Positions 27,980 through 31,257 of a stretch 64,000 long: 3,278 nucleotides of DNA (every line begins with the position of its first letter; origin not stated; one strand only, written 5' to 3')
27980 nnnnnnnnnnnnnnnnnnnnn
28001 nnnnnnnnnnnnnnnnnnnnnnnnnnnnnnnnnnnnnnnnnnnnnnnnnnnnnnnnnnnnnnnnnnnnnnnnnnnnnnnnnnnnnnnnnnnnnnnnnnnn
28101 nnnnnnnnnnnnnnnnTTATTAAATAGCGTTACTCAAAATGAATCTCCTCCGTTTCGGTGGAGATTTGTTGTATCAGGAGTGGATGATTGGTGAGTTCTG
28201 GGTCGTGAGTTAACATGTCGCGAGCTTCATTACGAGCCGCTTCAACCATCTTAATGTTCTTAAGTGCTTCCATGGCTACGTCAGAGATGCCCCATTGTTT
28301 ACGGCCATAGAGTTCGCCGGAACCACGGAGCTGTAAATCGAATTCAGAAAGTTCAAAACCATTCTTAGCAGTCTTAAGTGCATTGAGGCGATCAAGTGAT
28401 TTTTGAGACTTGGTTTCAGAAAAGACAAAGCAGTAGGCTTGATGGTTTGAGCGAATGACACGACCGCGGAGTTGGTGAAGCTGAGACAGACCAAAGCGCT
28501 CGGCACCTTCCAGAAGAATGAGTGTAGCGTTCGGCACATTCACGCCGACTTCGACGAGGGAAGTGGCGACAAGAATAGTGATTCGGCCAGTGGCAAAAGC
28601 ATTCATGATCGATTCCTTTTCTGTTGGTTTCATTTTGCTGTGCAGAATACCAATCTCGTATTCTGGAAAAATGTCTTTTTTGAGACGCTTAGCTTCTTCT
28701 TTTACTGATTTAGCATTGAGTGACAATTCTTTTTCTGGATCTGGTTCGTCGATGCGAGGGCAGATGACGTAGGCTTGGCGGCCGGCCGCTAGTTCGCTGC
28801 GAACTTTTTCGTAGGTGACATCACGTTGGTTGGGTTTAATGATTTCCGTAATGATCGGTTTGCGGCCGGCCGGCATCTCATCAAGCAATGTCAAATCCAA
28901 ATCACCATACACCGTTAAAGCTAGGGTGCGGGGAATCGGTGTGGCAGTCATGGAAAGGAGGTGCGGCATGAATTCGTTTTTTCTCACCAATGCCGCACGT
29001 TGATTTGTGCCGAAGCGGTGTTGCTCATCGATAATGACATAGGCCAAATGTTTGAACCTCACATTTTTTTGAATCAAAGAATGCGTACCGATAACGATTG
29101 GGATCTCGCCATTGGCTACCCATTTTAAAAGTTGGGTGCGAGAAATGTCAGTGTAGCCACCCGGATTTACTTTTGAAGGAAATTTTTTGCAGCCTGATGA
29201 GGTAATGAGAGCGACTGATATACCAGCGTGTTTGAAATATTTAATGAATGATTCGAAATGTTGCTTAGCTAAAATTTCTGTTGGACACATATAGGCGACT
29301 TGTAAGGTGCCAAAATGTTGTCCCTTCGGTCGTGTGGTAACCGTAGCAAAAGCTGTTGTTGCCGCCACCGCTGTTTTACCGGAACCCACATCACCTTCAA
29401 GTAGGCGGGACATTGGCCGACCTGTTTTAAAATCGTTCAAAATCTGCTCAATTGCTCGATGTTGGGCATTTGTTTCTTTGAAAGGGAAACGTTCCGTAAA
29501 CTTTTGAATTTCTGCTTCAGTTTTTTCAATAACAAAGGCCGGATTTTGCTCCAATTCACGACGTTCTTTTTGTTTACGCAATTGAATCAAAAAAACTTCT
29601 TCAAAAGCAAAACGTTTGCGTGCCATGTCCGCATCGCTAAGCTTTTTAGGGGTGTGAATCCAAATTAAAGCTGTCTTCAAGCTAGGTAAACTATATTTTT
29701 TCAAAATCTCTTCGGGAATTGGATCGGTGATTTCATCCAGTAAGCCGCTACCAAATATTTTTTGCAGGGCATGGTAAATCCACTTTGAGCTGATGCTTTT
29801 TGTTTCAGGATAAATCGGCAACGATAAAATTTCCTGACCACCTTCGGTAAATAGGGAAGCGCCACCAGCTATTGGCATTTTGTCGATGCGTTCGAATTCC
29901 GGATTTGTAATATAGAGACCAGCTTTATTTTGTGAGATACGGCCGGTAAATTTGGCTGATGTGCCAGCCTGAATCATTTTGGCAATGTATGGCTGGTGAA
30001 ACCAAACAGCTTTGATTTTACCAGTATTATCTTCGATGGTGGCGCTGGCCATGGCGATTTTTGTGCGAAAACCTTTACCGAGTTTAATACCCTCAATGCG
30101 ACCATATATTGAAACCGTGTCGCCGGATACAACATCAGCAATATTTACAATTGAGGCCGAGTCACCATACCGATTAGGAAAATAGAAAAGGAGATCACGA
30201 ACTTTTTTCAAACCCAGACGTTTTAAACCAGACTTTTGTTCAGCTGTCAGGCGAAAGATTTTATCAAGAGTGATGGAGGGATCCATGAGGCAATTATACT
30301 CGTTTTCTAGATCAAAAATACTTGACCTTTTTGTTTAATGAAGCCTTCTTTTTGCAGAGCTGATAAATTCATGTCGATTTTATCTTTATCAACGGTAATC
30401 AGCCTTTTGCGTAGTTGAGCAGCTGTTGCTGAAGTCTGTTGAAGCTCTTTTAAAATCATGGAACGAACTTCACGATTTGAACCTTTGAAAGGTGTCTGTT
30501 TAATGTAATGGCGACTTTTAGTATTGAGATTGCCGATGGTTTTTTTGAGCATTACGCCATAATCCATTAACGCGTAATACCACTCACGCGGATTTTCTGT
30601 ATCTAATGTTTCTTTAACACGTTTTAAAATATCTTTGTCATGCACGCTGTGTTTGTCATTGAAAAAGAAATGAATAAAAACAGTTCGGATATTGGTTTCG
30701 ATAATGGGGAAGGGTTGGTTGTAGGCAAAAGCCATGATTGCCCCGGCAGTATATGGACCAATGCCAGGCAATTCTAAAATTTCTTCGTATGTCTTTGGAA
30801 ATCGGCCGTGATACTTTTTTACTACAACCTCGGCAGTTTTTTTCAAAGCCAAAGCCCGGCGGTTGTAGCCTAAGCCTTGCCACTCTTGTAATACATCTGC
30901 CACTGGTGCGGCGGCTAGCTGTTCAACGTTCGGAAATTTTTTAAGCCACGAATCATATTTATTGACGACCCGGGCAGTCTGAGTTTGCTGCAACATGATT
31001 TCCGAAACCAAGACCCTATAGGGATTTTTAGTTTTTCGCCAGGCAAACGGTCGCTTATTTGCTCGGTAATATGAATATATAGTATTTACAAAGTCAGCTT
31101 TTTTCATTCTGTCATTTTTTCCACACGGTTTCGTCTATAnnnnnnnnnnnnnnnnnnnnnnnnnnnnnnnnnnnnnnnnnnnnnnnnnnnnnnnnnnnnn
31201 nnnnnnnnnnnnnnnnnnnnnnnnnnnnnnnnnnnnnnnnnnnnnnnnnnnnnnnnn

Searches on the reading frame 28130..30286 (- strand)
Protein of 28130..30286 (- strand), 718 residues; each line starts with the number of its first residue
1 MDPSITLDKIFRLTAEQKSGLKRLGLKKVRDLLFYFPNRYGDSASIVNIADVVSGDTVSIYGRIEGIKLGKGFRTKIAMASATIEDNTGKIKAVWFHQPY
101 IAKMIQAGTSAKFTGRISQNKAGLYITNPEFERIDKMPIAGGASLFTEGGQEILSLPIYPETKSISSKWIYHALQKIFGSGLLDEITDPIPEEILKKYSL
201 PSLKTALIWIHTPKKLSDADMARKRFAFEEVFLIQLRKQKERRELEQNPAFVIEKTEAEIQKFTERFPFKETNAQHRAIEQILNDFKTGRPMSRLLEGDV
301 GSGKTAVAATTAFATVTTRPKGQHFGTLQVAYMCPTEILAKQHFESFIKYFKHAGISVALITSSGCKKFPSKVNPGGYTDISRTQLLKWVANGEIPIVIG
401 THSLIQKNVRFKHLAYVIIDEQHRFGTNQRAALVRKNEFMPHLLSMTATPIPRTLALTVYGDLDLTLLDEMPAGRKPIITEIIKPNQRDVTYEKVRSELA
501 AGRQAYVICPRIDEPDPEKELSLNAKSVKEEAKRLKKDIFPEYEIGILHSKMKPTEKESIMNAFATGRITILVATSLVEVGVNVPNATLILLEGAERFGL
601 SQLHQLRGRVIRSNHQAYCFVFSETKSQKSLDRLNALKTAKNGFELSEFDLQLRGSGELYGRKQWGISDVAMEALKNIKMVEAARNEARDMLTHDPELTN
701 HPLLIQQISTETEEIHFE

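Call 19: search_protein_families(library=pfam, proteins=[window:28130-30286:-], max_evalue=0.001)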
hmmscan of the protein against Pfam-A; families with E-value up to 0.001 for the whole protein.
window:28130-30286:- (718 aa): 6 families
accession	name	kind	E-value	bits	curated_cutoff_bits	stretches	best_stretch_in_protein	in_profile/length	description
PF00270.35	DEAD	-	8.2e-24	84.6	26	1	272-455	1-164/167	DEAD/DEAH box helicase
PF17191.10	RecG_wedge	-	9.1e-19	68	23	1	18-172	13-153/162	RecG wedge domain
PF00271.37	Helicase_C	-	2.4e-17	63.6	23.5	1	500-613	13-109/110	Helicase conserved C-terminal domain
PF04851.21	ResIII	-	3e-13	50.4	22.5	1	272-450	5-162/164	Type III restriction enzyme, res subunit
PF01336.31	tRNA_anti-codon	-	3e-09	37.1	27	1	58-132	1-73/75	OB-fold nucleic acid binding domain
PF19833.4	RecG_dom3_C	-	7.3e-08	32.8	26.8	1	642-700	3-63/87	ATP-dependent DNA helicase RecG, domain 3, C-terminal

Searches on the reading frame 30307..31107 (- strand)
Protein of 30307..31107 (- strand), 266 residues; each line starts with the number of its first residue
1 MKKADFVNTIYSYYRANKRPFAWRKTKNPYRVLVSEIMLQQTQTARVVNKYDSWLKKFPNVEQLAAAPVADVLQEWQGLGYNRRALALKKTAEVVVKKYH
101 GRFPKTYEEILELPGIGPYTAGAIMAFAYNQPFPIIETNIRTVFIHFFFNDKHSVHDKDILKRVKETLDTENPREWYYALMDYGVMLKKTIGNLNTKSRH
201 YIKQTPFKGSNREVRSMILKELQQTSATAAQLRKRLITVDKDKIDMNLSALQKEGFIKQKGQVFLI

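Call 19: search_protein_families(library=pfam, proteins=[window:30307-31107:-], max_evalue=0.001)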
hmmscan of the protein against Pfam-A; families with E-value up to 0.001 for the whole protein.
window:30307-31107:- (266 aa): 2 families
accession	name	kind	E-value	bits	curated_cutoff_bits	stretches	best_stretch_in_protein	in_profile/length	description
PF00730.31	HhH-GPD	-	1.7e-17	64.1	26.2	1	34-153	1-92/108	HhH-GPD superfamily base excision DNA repair protein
PF00633.29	HHH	-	3.3e-10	39.7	24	1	98-127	1-30/30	Helix-hairpin-helix motif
